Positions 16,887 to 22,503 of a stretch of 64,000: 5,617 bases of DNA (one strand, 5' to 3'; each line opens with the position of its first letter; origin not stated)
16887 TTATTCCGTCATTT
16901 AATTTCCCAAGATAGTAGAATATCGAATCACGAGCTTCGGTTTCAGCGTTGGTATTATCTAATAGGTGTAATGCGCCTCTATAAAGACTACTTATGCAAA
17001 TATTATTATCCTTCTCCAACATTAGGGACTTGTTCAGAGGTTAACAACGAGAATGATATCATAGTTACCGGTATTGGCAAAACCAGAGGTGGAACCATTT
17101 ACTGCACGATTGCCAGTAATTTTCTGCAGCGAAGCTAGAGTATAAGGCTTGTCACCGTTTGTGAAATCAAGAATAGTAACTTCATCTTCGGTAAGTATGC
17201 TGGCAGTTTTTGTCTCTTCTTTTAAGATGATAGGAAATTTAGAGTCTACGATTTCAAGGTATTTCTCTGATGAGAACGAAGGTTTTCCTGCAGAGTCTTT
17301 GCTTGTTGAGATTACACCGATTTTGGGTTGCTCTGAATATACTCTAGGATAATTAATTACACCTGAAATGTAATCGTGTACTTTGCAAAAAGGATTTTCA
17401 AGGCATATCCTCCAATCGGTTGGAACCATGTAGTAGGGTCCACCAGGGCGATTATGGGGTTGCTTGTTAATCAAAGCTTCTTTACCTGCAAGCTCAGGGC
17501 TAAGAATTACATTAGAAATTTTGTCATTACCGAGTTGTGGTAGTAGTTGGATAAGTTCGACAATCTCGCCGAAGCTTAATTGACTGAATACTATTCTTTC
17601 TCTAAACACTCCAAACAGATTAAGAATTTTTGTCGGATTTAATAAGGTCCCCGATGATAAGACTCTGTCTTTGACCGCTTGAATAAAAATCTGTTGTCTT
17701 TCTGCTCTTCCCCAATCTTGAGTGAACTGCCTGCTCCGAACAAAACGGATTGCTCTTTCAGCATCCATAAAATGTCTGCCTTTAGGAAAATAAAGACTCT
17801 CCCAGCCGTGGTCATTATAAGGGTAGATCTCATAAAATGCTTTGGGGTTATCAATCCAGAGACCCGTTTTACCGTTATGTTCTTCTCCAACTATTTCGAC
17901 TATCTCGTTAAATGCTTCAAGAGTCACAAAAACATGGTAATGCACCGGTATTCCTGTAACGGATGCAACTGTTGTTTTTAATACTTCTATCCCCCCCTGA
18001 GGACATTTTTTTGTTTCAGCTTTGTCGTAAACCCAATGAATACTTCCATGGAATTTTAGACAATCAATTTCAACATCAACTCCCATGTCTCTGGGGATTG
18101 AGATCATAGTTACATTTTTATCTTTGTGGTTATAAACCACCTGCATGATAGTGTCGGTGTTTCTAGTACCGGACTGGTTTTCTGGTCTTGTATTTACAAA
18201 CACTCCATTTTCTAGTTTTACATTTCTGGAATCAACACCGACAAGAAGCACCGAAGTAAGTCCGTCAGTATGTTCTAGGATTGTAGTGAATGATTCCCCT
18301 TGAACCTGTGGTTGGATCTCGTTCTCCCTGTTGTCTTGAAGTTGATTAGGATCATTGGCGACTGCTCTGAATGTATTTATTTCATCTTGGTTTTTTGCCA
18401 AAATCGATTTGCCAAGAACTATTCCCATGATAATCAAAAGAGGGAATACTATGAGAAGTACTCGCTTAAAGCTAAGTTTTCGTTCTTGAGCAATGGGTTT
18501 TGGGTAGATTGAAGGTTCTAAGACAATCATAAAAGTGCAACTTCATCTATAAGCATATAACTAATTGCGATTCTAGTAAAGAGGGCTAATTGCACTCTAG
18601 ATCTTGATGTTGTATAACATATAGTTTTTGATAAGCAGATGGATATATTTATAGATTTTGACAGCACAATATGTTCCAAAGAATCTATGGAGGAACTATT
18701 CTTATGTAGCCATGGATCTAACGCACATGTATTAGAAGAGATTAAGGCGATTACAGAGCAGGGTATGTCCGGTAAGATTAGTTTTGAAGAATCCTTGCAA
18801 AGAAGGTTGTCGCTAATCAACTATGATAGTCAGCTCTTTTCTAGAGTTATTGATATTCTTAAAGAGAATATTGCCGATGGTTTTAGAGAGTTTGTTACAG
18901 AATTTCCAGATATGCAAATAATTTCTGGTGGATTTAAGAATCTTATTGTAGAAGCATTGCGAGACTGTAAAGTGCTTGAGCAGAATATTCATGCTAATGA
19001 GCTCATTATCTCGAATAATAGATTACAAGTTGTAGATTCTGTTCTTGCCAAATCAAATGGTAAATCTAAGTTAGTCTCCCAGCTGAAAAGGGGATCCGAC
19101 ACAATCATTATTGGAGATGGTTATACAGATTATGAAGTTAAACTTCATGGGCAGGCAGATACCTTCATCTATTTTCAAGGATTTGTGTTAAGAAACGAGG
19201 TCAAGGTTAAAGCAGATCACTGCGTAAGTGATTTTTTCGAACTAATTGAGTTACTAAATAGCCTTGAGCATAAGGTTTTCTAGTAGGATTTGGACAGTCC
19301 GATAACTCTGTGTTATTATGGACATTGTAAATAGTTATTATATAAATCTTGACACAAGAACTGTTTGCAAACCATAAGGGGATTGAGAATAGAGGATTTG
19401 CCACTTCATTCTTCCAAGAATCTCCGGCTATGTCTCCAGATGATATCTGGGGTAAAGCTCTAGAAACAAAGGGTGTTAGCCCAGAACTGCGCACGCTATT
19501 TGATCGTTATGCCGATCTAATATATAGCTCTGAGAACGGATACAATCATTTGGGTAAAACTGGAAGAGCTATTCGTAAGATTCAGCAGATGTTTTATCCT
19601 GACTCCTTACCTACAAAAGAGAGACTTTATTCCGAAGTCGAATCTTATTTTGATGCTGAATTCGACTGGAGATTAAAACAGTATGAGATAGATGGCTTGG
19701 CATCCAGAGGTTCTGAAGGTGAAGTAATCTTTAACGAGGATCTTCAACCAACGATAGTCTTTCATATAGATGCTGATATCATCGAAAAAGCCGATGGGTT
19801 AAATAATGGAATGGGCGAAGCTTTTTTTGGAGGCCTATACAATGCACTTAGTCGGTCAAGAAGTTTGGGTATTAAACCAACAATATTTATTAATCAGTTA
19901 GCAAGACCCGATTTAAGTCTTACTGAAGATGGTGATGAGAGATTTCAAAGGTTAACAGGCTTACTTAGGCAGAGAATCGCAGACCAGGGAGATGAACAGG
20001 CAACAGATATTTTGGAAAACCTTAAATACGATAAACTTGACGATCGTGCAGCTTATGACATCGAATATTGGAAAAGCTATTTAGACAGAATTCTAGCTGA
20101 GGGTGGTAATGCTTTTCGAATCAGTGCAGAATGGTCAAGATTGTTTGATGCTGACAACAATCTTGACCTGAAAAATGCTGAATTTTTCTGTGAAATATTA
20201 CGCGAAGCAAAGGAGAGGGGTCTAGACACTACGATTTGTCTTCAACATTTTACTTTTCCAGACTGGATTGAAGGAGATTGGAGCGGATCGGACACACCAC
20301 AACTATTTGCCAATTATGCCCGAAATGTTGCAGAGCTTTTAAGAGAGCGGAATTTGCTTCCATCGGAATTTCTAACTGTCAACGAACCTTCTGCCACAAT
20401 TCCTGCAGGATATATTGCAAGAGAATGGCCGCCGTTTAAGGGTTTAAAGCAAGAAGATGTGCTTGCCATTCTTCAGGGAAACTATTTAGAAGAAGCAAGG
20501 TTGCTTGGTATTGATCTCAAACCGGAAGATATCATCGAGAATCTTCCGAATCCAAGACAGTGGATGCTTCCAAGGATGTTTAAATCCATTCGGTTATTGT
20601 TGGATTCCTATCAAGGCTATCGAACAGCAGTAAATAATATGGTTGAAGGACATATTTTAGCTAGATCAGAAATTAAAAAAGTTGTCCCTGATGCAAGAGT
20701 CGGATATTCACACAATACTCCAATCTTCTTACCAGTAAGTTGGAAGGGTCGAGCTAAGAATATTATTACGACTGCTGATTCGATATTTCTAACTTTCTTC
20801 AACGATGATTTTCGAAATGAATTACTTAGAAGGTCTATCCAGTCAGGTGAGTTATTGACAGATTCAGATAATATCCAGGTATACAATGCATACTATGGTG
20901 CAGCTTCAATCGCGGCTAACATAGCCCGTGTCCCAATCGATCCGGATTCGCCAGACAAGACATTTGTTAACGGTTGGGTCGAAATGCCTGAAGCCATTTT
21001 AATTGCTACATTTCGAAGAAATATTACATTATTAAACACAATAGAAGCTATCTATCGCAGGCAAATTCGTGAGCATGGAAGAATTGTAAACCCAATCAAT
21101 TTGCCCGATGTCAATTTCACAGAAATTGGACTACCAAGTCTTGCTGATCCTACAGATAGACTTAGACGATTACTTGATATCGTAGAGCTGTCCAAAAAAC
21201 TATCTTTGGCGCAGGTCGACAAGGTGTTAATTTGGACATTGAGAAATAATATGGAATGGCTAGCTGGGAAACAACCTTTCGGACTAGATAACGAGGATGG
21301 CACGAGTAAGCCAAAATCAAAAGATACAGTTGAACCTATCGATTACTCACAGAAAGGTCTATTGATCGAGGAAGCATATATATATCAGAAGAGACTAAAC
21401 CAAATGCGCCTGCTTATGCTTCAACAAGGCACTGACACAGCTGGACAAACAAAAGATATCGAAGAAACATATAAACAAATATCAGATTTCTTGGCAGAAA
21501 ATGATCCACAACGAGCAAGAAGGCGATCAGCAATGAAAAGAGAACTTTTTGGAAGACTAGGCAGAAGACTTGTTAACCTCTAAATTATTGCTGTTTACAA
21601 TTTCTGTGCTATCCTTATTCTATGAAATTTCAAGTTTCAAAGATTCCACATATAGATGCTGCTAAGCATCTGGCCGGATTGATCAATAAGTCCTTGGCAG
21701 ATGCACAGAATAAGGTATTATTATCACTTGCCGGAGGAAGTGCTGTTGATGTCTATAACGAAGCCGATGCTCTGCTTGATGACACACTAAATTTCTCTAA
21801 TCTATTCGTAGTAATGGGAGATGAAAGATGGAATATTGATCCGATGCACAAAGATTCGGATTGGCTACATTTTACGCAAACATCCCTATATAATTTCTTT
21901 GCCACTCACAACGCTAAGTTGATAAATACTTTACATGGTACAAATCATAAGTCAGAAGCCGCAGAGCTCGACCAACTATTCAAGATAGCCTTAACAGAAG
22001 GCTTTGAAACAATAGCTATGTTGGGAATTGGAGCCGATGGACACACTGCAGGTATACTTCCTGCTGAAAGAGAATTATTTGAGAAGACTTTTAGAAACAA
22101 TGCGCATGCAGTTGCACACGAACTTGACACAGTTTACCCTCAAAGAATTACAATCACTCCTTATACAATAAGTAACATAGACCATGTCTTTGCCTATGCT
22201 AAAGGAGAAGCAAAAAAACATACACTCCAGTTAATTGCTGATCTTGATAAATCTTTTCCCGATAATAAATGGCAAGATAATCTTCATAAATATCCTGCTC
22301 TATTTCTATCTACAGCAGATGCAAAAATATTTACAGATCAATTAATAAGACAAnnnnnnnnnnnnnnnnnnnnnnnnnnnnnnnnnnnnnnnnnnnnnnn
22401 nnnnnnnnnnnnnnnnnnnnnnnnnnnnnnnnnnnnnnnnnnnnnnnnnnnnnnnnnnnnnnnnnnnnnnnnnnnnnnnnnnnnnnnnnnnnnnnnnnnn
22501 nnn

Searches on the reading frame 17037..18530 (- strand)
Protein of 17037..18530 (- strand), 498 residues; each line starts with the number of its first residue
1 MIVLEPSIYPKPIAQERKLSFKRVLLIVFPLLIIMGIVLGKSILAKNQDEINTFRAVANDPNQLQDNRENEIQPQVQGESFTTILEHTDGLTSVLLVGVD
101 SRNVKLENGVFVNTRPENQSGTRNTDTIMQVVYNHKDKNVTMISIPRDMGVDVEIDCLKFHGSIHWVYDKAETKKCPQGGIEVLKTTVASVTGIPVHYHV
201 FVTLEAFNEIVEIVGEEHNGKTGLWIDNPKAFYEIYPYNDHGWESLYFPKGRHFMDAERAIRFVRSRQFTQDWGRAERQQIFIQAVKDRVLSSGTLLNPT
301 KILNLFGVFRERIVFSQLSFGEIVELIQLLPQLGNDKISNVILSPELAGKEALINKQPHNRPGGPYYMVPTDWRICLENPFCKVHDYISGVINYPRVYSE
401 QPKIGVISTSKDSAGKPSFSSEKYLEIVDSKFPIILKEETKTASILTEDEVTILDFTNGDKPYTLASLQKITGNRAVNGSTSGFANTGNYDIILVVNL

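Call 66: search_protein_families(library=pfam, proteins=[window:17037-18530:-], max_evalue=0.00001)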
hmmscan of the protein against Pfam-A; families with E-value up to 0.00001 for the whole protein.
window:17037-18530:- (498 aa): 1 family
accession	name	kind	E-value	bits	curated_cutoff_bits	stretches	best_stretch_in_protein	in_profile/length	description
PF03816.19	LytR_cpsA_psr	-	5.9e-26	91.9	24.6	1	124-290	1-148/150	LytR_cpsA_psr family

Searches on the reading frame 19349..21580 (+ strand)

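Call 13: search_protein_families(library=pfam, proteins=[window:19349-21580:+], max_evalue=0.001)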
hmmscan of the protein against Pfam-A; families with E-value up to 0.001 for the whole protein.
window:19349-21580:+ (744 aa): 1 family
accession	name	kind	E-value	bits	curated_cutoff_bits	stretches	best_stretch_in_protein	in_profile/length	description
PF00232.24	Glyco_hydro_1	-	2.4e-13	49.8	22.6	1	252-363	71-182/453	Glycosyl hydrolase family 1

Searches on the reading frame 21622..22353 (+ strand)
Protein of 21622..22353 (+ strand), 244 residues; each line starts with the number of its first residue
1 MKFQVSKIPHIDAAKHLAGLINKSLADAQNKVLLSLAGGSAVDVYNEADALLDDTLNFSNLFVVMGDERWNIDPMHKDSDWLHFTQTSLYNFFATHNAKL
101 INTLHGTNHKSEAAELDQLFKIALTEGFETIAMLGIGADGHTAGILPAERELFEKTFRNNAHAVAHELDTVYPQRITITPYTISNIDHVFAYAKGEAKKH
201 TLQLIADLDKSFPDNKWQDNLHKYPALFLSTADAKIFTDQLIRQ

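Call 13: search_protein_families(library=pfam, proteins=[window:21622-22353:+], max_evalue=0.001)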
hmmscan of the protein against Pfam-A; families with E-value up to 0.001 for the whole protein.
window:21622-22353:+ (244 aa): 1 family
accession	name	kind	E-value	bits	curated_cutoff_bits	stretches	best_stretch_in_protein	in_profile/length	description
PF01182.26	Glucosamine_iso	-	2e-21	77.3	27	1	13-207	10-204/225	Glucosamine-6-phosphate isomerases/6-phosphogluconolactonase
